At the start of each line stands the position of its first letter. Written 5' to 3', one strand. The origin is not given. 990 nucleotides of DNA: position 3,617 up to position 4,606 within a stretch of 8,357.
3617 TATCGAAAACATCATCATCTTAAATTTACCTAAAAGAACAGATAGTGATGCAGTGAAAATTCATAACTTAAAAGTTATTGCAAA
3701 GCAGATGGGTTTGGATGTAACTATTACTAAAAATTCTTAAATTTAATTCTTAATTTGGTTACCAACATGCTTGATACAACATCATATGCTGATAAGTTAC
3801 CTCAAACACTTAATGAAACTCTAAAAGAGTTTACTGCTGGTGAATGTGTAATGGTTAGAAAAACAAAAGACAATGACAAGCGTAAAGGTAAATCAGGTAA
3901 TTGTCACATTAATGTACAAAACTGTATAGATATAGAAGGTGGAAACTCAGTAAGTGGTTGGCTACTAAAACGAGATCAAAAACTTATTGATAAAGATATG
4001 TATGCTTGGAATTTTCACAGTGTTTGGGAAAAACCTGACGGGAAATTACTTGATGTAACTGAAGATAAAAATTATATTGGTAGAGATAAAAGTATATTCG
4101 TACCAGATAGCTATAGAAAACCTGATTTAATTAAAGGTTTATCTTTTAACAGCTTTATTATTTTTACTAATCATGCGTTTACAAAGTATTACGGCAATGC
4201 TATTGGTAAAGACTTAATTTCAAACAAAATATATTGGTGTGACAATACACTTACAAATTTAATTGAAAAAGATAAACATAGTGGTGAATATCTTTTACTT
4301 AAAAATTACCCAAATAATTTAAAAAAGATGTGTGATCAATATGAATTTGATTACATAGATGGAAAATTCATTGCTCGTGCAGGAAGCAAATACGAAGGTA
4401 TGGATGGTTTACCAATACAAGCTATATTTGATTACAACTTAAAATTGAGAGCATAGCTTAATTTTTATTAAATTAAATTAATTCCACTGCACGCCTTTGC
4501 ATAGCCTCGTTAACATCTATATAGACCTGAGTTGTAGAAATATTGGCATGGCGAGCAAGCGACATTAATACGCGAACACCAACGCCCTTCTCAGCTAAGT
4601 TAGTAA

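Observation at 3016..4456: Uncharacterised three-gene operon wired back-to-back to an MmeI-family restriction enzyme: candidate new accessory or defence module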

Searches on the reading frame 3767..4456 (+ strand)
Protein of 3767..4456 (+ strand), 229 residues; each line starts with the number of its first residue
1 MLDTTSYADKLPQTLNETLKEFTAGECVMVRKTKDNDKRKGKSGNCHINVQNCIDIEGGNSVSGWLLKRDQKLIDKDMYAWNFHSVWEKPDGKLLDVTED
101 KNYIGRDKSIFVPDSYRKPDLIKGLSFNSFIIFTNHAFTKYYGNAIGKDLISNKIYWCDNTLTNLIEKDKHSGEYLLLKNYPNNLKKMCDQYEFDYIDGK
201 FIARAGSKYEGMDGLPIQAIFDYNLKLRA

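Call 7: search_protein_families(library=pfam, proteins=[window:3767-4453:+], max_evalue=1)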
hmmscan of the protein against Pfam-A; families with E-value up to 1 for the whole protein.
window:3767-4453:+ (229 aa): 0 families

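Call 8: search_protein_families(library=padloc, proteins=[window:3767-4453:+], max_evalue=1)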
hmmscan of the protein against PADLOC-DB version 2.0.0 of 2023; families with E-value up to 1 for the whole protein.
window:3767-4453:+ (229 aa): 0 families

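Call 9: search_protein_families(library=phrogs, proteins=[window:3767-4453:+], max_evalue=1)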
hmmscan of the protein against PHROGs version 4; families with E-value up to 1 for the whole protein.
window:3767-4453:+ (229 aa): 3 families
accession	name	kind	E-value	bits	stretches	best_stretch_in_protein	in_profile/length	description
phrog_37148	-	unknown function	0.0016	19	1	44-99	44-95/210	-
phrog_12792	-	unknown function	0.0026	19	1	140-200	49-107/139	-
phrog_35580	-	unknown function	0.19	12.7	1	65-83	7-25/36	-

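Call 10: search_protein_families(library=ncbifam, proteins=[window:3767-4453:+], max_evalue=1)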
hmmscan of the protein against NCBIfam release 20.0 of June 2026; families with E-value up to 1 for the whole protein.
window:3767-4453:+ (229 aa): 1 family
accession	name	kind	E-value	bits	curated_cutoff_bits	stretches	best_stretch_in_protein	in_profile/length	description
NF040785.1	CD3324_fam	subfamily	0.14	12.3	65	1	10-46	7-43/82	CD3324 family protein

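Call 13: find_encoding_contigs(protein=window:3767-4456:+, flank=10000, max_places=10)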
Protein window:3767-4456:+ (229 aa): 2 contigs read that carry it; 2 places shown.
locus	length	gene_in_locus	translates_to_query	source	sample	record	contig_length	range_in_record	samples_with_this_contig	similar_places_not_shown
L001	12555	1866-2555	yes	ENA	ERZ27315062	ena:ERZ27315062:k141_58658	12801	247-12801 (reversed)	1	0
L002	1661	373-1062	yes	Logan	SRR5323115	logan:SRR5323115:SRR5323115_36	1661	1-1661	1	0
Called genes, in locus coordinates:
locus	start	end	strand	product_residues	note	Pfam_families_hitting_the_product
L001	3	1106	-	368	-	?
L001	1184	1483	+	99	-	-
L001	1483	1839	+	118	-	-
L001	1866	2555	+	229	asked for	-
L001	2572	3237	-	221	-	PF00589:Phage_integrase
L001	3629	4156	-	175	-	PF23343:REP_ORF2-G2P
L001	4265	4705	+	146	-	PF20346:DUF6641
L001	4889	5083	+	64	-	-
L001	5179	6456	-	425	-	PF00589:Phage_integrase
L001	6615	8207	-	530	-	PF00117:GATase, PF07722:Peptidase_C26, PF02540:NAD_synthase, PF00958:GMP_synt_C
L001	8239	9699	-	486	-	PF00478:IMPDH, PF01070:FMN_dh (faint), PF00571:CBS, PF03060:NMO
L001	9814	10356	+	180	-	PF03061:4HBT (weak)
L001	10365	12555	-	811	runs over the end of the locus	?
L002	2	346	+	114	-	?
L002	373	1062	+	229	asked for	-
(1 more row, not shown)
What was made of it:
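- On guaA-targeting integrative element: L001 shows Int425 158 nt from the guaA stop (call 13).
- Int425 abuts guaA-guaB in L001 (call 13).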

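Call 15: find_homologous_proteins(query=window:3767-4453:+, max_evalue=0.001)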
Query window:3767-4453:+ (229 aa): 59 proteins with E <= 0.001 among 241 candidates.
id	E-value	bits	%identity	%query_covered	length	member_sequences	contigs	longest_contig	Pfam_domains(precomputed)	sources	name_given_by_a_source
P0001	6.7e-134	463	85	100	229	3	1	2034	-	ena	-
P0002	9.8e-101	354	65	100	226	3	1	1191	-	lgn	-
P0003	3.1e-95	336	60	100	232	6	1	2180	-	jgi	-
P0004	1.0e-94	334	62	99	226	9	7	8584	-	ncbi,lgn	-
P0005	7.5e-92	325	59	100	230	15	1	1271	-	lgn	-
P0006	6.0e-91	322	60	100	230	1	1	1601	-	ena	-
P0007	3.2e-90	320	59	100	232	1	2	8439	-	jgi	jgi:hypothetical protein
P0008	7.2e-90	319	58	100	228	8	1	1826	-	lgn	-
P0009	8.2e-90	318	59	100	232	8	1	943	-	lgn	-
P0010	6.7e-89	315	58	100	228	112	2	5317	-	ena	-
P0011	3.6e-88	313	60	100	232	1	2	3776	-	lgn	-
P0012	7.7e-88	312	58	100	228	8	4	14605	-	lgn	-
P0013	8.2e-88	312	58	98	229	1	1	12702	-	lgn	-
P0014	3.2e-87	310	58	100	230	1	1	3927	-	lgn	-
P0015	8.7e-87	308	55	100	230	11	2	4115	-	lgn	-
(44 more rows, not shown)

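Call 17: find_related_loci(query=A1, collection=genome_contigs, flank=10000)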
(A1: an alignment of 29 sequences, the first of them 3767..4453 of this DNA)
Query A1 (229 aa) in genome_contigs; peptide patterns used: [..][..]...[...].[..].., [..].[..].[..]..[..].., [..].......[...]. (x = any residue, [..] = any of these).
71 stretches matched a pattern, but none encodes a relative of the query by tblastn (E <= 1e-3).

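Call 18: find_related_loci(query=A1, collection=viral_contigs, flank=10000)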
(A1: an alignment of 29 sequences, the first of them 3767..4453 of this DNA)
Query A1 (229 aa) in viral_contigs; peptide patterns used: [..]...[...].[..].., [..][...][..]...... (x = any residue, [..] = any of these).
49 stretches matched a pattern, but none encodes a relative of the query by tblastn (E <= 1e-3).
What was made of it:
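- Tried and rejected: The ORF3 family in GTDB genomes and IMG/VR (calls 17, 18).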

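Call 19: find_related_loci(query=A1, collection=metagenome_contigs, flank=10000)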
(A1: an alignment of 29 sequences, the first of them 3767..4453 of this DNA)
Query A1 (229 aa) in metagenome_contigs; peptide patterns used: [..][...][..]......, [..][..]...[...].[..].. (x = any residue, [..] = any of these).
163 stretches matched a pattern; 27 encode a relative of the query (tblastn E <= 1e-3); 27 distinct loci.
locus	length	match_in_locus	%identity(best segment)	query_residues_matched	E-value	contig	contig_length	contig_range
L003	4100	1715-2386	63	1-226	2e-99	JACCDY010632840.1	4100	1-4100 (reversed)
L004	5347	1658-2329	62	1-226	1e-98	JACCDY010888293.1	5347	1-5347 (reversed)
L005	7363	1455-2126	62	1-226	1e-98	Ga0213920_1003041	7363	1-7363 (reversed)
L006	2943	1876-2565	59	1-229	5e-97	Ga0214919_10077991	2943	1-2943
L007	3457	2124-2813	60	1-229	2e-95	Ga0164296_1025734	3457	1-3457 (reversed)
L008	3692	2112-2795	58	1-229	1e-93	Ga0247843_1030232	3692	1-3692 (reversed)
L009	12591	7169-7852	59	1-229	7e-93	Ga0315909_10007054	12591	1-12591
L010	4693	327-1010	57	1-229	2e-90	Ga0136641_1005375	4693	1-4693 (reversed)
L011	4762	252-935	58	1-228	8e-90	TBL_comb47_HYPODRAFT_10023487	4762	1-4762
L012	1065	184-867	58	1-228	4e-97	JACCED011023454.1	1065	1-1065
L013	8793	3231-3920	54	1-229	7e-89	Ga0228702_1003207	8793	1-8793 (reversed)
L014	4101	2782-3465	58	1-228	2e-88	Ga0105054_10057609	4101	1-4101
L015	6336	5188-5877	54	1-229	9e-86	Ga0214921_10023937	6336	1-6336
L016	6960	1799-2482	54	1-227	5e-82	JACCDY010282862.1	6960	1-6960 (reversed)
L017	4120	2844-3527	54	1-227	4e-82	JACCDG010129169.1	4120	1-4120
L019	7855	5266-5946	52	1-227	2e-78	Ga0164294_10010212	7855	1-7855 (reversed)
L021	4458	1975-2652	50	1-226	3e-74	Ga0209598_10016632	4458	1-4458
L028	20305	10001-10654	35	6-225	2e-40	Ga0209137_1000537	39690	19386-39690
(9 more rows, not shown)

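Call 28: predict_structure(alignment_id=A1)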
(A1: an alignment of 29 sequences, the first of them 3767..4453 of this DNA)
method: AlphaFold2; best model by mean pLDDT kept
length: 229 residues; sequences in the alignment: 29
mean_pLDDT: 90.2   pTM: 0.85
mean pLDDT of the five models: 90.2, 88.7, 88.1, 87.1, 85.8
residues with pLDDT >= 90: 163; 70-90: 59; 50-70: 6; < 50: 1
segments of 3 or more residues with pLDDT < 50: none
pLDDT, mean of each block of 10 residues (from residue 1): 70 94 94 84 86 95 94 93 95 89 81 96 95 97 94 94 92 93 93 90 91 87 77
secondary structure, 60 per line:
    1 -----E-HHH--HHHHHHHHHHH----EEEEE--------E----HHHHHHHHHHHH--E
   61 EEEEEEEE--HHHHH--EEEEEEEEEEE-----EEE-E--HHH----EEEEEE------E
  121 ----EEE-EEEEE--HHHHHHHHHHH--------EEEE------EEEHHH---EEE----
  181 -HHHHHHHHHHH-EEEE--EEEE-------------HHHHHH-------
elements in order: H13-23 E28-32 H46-57 E60-68 H71-75 E78-88 E94-96 E108-113 E125-127 E129-133 H136-146 E155-158 E165-167 E174-176 H182-192 E194-197 E200-203 H217-222

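Call 31: fold_search(model_id=the predicted structure, library=pdb)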
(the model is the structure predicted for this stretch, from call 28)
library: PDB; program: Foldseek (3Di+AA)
matches with E <= 10: 495; with E <= 0.001: 0
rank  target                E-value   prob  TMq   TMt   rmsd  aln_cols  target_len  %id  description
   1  9feq                  2.6e-01  0.04  0.09  0.09  13.1        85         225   15  LSSmOrange (P1) - Directionality of Optical Properties of Fluorescent Proteins (released 2025-06-04)
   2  7nib_F                3.5e-01  0.02  0.12  0.06  19.0       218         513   10  Wzc-K540M-4YE C1 (released 2021-08-25)
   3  2r5v_B                3.7e-01  0.08  0.20  0.15  18.1       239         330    9  Hydroxymandelate Synthase Crystal Structure (released 2008-03-18)
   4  8e0p_A                4.5e-01  0.03  0.11  0.05  12.9       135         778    8  Crystal structure of mouse APCDD1 in fusion with engineered MBP (released 2023-05-03)
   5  8qdr_B                5.1e-01  0.03  0.15  0.07  12.7       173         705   12  Vitis vinifera dimeric 13S-lipoxygenase LOXA in a detergent bound open conformation (released 2024-10-30)
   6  8e0w_A                5.4e-01  0.06  0.15  0.09  12.6       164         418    8  Crystal structure of mouse APCDD1 in P1 space group (released 2023-05-10)
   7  5cb1_B                5.4e-01  0.04  0.13  0.12  15.6       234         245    7  Apo enzyme of human Polymerase lambda (released 2016-02-24)
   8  8e0p_B                6.5e-01  0.03  0.11  0.05  12.5       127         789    7  Crystal structure of mouse APCDD1 in fusion with engineered MBP (released 2023-05-03)
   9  1pqf_A                7.8e-01  0.14  0.19  0.30   7.2       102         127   13  Glycine 24 to Serine mutation of aspartate decarboxylase (released 2003-11-18)
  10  4crz_A                8.3e-01  0.08  0.16  0.25   8.8       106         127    9  Direct visualisation of strain-induced protein prost-translational modification (released 2015-03-25)
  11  4j8a                  8.8e-01  0.02  0.08  0.08  13.3        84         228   14  Irradiated-state structure of sfGFP containing the unnatural amino acid p-azido-phenylalanine at residue 145 (released 2013-05-15)
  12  8e0w_B                9.4e-01  0.03  0.13  0.08  12.7       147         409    7  Crystal structure of mouse APCDD1 in P1 space group (released 2023-05-10)
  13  1pqe                  1.0e+00  0.06  0.13  0.21   7.1        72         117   10  S25A mutant of pyruvoyl dependent aspartate decarboxylase (released 2003-11-18)
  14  6lof_A                1.0e+00  0.03  0.10  0.13  12.1        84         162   12  Crystal structure of ZsYellow soaked by Cu2+ (released 2020-01-22)
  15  3bnd                  1.0e+00  0.02  0.14  0.06  16.7       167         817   12  Lipoxygenase-1 (Soybean), I553V Mutant (released 2008-04-01)
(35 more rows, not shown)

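Call 33: search_solved_structures(query=A1, max_evalue=10, show_alignments=2)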
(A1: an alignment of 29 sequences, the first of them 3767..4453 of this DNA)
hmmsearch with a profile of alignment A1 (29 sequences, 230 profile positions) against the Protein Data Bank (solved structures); distinct sequences matched with E-value up to 10: 6.
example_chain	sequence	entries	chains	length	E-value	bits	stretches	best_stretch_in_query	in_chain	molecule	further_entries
7osf_H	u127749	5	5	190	0.011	18.4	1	60-100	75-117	Copper-binding lipoprotein NosL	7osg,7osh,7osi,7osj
7znq_L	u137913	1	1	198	0.011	18.3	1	60-100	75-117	Copper-binding lipoprotein NosL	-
5b4x_B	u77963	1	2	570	0.091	15.4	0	144-176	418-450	Low density lipoprotein receptor-related protein 8, apolipoprotein e receptor, isoform CRA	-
1ijq_A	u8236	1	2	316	0.37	13.4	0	143-182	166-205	LOW-DENSITY LIPOPROTEIN RECEPTOR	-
3p5b_L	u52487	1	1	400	0.93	12.1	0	143-182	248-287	Low density lipoprotein receptor variant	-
3p5c_L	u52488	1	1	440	1.3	11.6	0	143-182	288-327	Low density lipoprotein receptor variant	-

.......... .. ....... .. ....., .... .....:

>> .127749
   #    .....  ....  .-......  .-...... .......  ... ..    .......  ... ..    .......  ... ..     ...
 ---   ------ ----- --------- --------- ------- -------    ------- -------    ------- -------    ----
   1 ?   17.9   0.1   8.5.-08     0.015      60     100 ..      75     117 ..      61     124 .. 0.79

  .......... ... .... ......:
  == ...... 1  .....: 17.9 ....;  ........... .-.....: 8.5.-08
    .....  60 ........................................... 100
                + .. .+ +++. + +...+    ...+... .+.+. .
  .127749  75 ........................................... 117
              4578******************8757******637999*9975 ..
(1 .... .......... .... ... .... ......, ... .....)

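Call 36: fold_search(model_id=the predicted structure, library=viral)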
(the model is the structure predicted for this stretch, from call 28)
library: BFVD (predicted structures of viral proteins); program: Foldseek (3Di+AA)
matches with E <= 10: 533; with E <= 0.001: 2
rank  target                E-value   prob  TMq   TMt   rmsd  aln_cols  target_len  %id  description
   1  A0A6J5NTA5            1.2e-05  1.00  0.32  0.20  12.4       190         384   16  GIY-YIG_COG3680 domain containing protein [uncultured Caudovirales phage]
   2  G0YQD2                8.0e-04  1.00  0.30  0.46   4.7       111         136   13  Gp040 [Erwinia phage vB_EamP-S6]
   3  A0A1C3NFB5            4.8e-03  1.00  0.29  0.37   5.0       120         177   16  (no name in the UniProt tables at hand)
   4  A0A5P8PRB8            6.2e-03  1.00  0.33  0.53   4.8       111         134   10  Uncharacterized protein [Vibrio phage phi50-12]
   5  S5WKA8                1.5e-02  0.98  0.32  0.44   4.8       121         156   16  Uncharacterized protein [Pseudomonas phage PaBG]
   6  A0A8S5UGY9            3.1e-02  0.87  0.27  0.40   4.9       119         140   10  Uncharacterized protein [Myoviridae sp. ctshb19]
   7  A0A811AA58            7.4e-02  0.08  0.14  0.08  15.7       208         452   12  (no name in the UniProt tables at hand)
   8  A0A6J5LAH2            9.4e-02  0.95  0.27  0.31   3.9        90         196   16  Uncharacterized protein [uncultured Caudovirales phage]
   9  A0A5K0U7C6            9.4e-02  0.82  0.23  0.31   4.9        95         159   19  Uncharacterized protein [Yasminevirus sp. GU-2018]
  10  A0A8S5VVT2            1.4e-01  0.03  0.11  0.08  21.4       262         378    9  (no name in the UniProt tables at hand)
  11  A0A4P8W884            1.6e-01  0.06  0.17  0.15  16.6       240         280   10  (no name in the UniProt tables at hand)
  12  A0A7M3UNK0            1.8e-01  0.06  0.15  0.07  17.4       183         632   10  Uncharacterized protein [Pyramimonas orientalis virus 01B]
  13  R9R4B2                2.4e-01  0.54  0.29  0.40   5.4       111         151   19  Uncharacterized protein [Vibrio phage JA-1]
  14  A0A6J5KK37            2.7e-01  0.38  0.27  0.37  12.4       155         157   11  Uncharacterized protein [uncultured Caudovirales phage]
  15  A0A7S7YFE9            2.9e-01  0.06  0.15  0.13  11.3       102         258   15  BTB domain-containing protein [Medusavirus stheno T3]
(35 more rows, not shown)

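Call 37: search_protein_families(library=pfam, proteins=[L008:1584-2039:-, L013:2791-3216:+, L007:210-1559:-, L014:121-2238:-, L009:1828-4548:-, L021:256-1482:-, L004:329-1591:+], max_evalue=0.01)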
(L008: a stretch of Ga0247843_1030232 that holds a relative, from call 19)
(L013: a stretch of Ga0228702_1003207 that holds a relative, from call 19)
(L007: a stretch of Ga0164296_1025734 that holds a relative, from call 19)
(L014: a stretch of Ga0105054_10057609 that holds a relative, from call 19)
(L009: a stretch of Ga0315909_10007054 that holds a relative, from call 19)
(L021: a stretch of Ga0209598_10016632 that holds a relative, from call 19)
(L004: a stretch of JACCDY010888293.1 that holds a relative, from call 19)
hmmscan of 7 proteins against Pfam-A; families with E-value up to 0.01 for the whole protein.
L008:1584-2039:- (151 aa): 0 families

L013:2791-3216:+ (141 aa): 0 families

L007:210-1559:- (449 aa): 0 families

L014:121-2238:- (705 aa): 1 family
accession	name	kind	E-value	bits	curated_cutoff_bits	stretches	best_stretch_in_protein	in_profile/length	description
PF01555.25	N6_N4_Mtase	-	2.4e-46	158.9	26.7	1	118-375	1-219/221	DNA methylase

L009:1828-4548:- (906 aa): 4 families
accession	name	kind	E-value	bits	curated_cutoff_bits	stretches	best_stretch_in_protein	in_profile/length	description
PF04851.21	ResIII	-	2.5e-19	70.2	22.5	1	91-332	8-163/164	Type III restriction enzyme, res subunit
PF19778.5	RE_endonuc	-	3.2e-08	33.8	23.4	1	762-852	2-90/108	Endonuclease domain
PF08722.17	Tn7_TnsA-like_N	-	3.5e-05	24.7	26.5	1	794-849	7-68/85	TnsA-like endonuclease N terminal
PF00270.35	DEAD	-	0.00041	20.6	26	0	134-269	17-140/167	DEAD/DEAH box helicase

L021:256-1482:- (408 aa): 0 families

L004:329-1591:+ (420 aa): 6 families
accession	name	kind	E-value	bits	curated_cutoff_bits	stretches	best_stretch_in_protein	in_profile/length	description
PF00817.25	IMS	-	6.3e-40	136.9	23.2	1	8-150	1-147/148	impB/mucB/samB family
PF13438.11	DUF4113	-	1.1e-19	70.7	24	1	371-420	2-51/51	Domain of unknown function (DUF4113)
PF11799.13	IMS_C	-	3.8e-16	59.9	20.7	1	245-361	1-109/109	impB/mucB/samB family C-terminal domain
PF11798.14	IMS_HHH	-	3.7e-06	27.3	24.4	1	176-201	7-32/32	IMS family HHH motif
PF21999.2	IMS_HHH_1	-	2.6e-05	25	27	1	187-221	5-39/53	DNA polymerase-iota, thumb domain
PF10391.15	DNA_pol_lambd_f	-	0.0012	19.1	29.8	1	184-215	5-36/51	Fingers domain of DNA polymerase lambda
